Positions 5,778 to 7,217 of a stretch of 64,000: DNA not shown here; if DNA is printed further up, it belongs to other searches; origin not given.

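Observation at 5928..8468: Controller-HTH / m6A methyltransferase / DUF262-HNH nuclease: an R-M-like module whose nuclease comes from a family usually seen as modification-dependent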

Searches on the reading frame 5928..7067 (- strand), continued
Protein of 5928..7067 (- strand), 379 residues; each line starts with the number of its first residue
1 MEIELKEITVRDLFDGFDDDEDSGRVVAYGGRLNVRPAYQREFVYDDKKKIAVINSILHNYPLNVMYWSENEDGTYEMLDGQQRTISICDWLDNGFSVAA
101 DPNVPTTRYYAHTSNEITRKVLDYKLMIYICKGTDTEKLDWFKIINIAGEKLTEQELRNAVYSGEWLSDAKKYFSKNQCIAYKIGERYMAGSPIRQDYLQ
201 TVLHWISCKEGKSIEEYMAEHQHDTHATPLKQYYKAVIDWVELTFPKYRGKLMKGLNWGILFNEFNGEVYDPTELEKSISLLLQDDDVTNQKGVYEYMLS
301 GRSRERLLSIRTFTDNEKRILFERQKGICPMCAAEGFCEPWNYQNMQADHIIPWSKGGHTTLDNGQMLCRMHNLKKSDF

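Call 66: search_dna_similar(query=window:5928-7067:-, collection=plasmids, mode=protein, max_rows=45, rows=spread)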
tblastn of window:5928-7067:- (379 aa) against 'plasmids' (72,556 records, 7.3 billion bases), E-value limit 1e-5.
Records with a match: 127; places in all: 132; records where one place covers at least 80% of the query: 44.
Best place of each record, by identity: <60% 127.
By first word of the organism name: Klebsiella 24; Enterococcus 12; Streptomyces 9; Acinetobacter 6; Rhizobium 5; Escherichia 5; Variovorax 3; Apilactobacillus 3; Rhodococcus 3; Campylobacter 3; and 44 more.
By predicted mobility (MOB-suite, as given by PLSDB): non-mobilizable 56; conjugative 50; mobilizable 21.
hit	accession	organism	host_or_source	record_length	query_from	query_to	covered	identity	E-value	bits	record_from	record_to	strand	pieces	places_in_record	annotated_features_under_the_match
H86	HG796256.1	uncultured bacterium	-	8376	1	377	99%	53.8%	5e-126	406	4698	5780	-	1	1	CDS (x2)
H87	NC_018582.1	Gordonia sp. KTR9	-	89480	1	378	100%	50.4%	6e-115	374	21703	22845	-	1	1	DUF262 domain-containing protein | adenine-specific methyltransferase EcoRI family protein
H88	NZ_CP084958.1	Sulfitobacter indolifex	cell culture,Seawater from the North ...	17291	1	377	99%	48.8%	9e-111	362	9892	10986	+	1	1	DUF262 domain-containing protein | adenine-specific methyltransferase EcoRI family protein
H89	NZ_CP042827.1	Ruania zhangjianzhongii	bat,pure culture,feces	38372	26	379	93%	49.7%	1e-107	354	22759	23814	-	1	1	DUF262 domain-containing protein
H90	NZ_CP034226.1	Ligilactobacillus agilis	Chicken,Mixed culture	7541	1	378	100%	45.5%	2e-102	338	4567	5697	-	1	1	DUF262 domain-containing protein | adenine-specific methyltransferase EcoRI family protein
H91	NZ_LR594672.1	Variovorax sp. PBL-E5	linuron-contaminated soil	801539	1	376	99%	43.6%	3e-97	323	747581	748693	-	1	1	DUF262 domain-containing protein | adenine-specific methyltransferase EcoRI family protein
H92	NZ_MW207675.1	Enterococcus faecium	-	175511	5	378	99%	39.3%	2e-81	278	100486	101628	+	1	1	DUF262 domain-containing protein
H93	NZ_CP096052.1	Enterococcus faecium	nursery pig,cell culture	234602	5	378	99%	39.3%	2e-81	278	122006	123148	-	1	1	DUF262 domain-containing protein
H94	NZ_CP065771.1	Enterococcus faecium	Homo sapiens,Digestive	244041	5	378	99%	39.3%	2e-81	278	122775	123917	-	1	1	DUF262 domain-containing protein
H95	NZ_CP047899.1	Pseudarthrobacter psychrotolerans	Single cell,Antarctic soil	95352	1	378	100%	37.3%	2e-74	258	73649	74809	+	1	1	DUF262 domain-containing protein | adenine-specific methyltransferase EcoRI family protein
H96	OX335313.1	Apilactobacillus kunkeei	Apis mellifera,European honeybee,honey ...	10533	1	378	100%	37.0%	1e-71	250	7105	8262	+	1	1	hypothetical protein (x2)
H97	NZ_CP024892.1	Rhodococcus ruber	cell culture,activated sludge from ...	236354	31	378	92%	39.4%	2e-77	266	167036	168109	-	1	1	DUF262 domain-containing protein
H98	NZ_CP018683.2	Vibrio harveyi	Trachinotus ovatus,liver of diseased ...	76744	72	378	78%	44.7%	3e-54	238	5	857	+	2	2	HNH endonuclease signature motif containing protein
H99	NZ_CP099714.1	Dietzia kunjamensis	cell culture,water from a container for ...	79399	1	377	99%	34.6%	5e-65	231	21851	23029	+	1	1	DUF262 domain-containing protein | adenine-specific methyltransferase EcoRI family protein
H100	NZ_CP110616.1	Rhodococcus antarcticus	whole organism,T5 medium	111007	31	379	92%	36.3%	4e-71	248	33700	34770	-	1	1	DUF262 domain-containing protein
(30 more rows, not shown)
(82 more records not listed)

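Call 71: search_solved_structures(query=A1, max_evalue=1, show_alignments=2)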
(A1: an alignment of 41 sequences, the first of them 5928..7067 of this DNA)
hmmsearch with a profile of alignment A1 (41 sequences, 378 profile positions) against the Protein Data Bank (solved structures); distinct sequences matched with E-value up to 1: 14.
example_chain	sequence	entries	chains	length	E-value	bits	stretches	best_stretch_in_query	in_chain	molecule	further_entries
4h9d_A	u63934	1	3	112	0.0027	19.9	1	324-375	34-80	HNH endonuclease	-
6me0_C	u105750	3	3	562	0.0052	19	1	317-371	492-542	Maturase reverse transcriptase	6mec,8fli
6ghc_A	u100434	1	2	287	0.013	17.7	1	321-373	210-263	5-methylcytosine-specific restriction enzyme A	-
5mkw_A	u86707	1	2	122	0.035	16.2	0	346-376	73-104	DNA annealing helicase and endonuclease ZRANB3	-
9wn6_B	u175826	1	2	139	0.15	14.2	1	317-377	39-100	CRISPR-associated endonuclease Cas9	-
6jhw_B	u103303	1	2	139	0.15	14.2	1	317-377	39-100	CRISPR-associated endonuclease Cas9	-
5vgb_A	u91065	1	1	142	0.15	14.2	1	317-377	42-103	CRISPR-associated endonuclease Cas9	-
1e7d_A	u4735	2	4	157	0.16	14.1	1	314-360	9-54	RECOMBINATION ENDONUCLEASE VII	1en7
9j1y_A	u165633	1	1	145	0.16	14.1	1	317-377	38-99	CRISPR-associated endonuclease Cas9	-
9j1z_B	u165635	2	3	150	0.17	14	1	317-377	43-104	CRISPR-associated endonuclease Cas9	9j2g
1e7l_A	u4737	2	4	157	0.23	13.6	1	314-360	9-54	RECOMBINATION ENDONUCLEASE VII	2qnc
8if0_X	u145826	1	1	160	0.41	12.7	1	317-377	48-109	CRISPR-associated endonuclease Cas9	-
6j9n_A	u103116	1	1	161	0.42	12.7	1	317-377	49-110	CRISPR-associated endonuclease Cas9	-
8f43_A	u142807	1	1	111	0.64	12.1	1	317-377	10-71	CRISPR-associated endonuclease Cas9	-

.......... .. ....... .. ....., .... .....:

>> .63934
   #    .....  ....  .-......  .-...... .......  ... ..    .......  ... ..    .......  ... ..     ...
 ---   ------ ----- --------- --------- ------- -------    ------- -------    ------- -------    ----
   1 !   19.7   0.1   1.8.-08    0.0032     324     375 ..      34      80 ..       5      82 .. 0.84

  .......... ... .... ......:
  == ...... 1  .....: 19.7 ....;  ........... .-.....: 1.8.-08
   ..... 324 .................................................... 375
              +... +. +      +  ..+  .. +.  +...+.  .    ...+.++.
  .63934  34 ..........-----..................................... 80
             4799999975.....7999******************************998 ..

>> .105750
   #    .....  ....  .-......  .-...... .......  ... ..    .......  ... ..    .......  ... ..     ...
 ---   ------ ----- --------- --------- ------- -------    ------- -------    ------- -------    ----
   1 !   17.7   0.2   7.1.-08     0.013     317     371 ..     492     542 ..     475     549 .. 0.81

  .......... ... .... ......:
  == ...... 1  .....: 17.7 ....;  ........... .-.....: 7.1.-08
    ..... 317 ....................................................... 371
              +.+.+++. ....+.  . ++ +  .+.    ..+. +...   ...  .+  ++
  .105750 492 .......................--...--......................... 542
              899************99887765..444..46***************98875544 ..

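Call 79: search_protein_representatives(protein=window:5928-7067:-)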
Query: 379 residues. Proteins with E-value up to 0.001 (for the whole library): 5583; up to 1e-10: 1689; up to 1e-30: 392. The best 150 are listed.
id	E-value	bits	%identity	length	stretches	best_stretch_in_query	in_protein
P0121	1.8e-120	418.8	83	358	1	1-219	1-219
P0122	1.7e-115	402.5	54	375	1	1-376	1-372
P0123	2.6e-113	395.3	52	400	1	15-377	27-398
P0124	2.6e-112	392.0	51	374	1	1-377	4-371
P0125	3.5e-106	371.8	47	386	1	1-376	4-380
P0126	2.1e-101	356.1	50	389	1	1-378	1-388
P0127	1.9e-100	353.0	47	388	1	6-378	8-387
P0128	1.2e-99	350.3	49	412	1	6-378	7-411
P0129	3.9e-99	348.6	48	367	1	1-377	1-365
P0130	4.4e-99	348.5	47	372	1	7-378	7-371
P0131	4.4e-98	345.2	46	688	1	2-377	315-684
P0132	8.4e-98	344.3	45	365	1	5-376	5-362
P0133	1.5e-97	343.4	47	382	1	1-376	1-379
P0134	1.5e-97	343.4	50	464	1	1-369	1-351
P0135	3.7e-97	342.1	47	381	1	2-378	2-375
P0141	1.5e-95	336.9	48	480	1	8-370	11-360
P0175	1.2e-85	304.2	48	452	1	7-378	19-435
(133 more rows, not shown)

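Call 80: search_protein_families(library=pfam, proteins=[P0131, P0095, P0134, P0141, P0175], max_evalue=0.001)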
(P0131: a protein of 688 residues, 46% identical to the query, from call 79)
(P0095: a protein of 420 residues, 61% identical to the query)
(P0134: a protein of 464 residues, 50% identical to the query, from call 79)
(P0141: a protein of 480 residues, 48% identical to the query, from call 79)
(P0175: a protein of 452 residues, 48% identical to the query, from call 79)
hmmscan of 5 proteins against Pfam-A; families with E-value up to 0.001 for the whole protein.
P0131 (688 aa): 5 families
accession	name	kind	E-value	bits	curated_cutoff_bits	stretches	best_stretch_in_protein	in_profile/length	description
PF13651.11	EcoRI_methylase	-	6.5e-69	233.3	26.4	2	91-290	116-345/345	Adenine-specific methyltransferase EcoRI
PF03235.19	GmrSD_N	-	2.2e-20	74.1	33.2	1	351-477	13-198/199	GmrSD restriction endonuclease, N-terminal domain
PF01844.29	HNH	-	3.3e-15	56.4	21.4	1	641-686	1-47/47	HNH endonuclease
PF14279.12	HNH_5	-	6.1e-12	45.7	27.5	1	641-686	1-46/56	HNH endonuclease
PF13395.12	HNH_4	-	0.00037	20.8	22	0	651-686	16-51/54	HNH endonuclease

P0095 (420 aa): 3 families
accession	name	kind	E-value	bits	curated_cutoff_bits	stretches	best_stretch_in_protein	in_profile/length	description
PF03235.19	GmrSD_N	-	8e-19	69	33.2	1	77-204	13-198/199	GmrSD restriction endonuclease, N-terminal domain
PF01844.29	HNH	-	8.8e-08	32.6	21.4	1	370-412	1-39/47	HNH endonuclease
PF13651.11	EcoRI_methylase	-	1.2e-07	31.8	26.4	1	6-41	245-280/345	Adenine-specific methyltransferase EcoRI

P0134 (464 aa): 2 families
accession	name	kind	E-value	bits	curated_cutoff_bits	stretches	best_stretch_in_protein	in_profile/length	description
PF03235.19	GmrSD_N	-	4.6e-19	69.8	33.2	1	33-154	12-198/199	GmrSD restriction endonuclease, N-terminal domain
PF01844.29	HNH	-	0.00022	21.7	21.4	1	316-350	4-36/47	HNH endonuclease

P0141 (480 aa): 2 families
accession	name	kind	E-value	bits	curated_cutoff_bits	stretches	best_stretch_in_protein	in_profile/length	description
PF03235.19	GmrSD_N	-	1.3e-19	71.5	33.2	1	39-163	13-198/199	GmrSD restriction endonuclease, N-terminal domain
PF01844.29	HNH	-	1.3e-06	28.9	21.4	1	327-368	7-46/47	HNH endonuclease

P0175 (452 aa): 3 families
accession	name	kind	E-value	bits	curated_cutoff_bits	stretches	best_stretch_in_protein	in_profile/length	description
PF03235.19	GmrSD_N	-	2.5e-19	70.6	33.2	1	47-183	13-198/199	GmrSD restriction endonuclease, N-terminal domain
PF01844.29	HNH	-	1e-07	32.4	21.4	1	386-431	1-42/47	HNH endonuclease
PF14279.12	HNH_5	-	0.00036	20.9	27.5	1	401-435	11-48/56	HNH endonuclease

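Call 90: find_related_loci(query=A1, collection=viral_contigs, flank=3000)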
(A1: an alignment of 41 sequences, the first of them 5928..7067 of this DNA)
Query A1 (379 aa) in viral_contigs; peptide patterns used: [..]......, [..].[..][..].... (x = any residue, [..] = any of these).
143 stretches matched a pattern; 85 encode a relative of the query (tblastn E <= 1e-3); the best 80 are kept; 80 distinct loci.
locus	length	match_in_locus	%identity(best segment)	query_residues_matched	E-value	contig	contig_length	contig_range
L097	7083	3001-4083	54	1-377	1e-137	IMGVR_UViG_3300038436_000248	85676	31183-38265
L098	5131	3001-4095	53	1-377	1e-136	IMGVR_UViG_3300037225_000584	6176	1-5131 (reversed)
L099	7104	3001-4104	53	1-377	8e-134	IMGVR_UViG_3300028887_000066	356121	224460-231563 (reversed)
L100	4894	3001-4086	54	1-378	5e-134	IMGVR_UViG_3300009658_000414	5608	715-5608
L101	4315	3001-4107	54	1-379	1e-133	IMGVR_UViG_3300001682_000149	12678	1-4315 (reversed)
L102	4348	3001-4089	53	1-379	1e-133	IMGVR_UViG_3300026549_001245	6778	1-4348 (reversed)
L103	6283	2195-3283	53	1-377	3e-132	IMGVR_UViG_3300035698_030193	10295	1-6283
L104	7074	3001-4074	53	1-377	3e-131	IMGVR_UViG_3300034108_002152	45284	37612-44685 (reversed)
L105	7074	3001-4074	53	1-378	6e-131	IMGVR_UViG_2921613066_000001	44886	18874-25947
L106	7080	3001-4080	53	1-378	1e-130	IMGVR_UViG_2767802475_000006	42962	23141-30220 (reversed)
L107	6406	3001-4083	54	1-377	5e-129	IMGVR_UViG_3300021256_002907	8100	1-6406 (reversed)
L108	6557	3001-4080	51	1-377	2e-128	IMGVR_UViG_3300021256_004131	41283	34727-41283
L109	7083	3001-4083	52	1-376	1e-128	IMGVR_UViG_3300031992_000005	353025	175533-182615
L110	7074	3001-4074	51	1-377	3e-128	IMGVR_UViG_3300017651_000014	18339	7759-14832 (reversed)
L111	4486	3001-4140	51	1-377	1e-127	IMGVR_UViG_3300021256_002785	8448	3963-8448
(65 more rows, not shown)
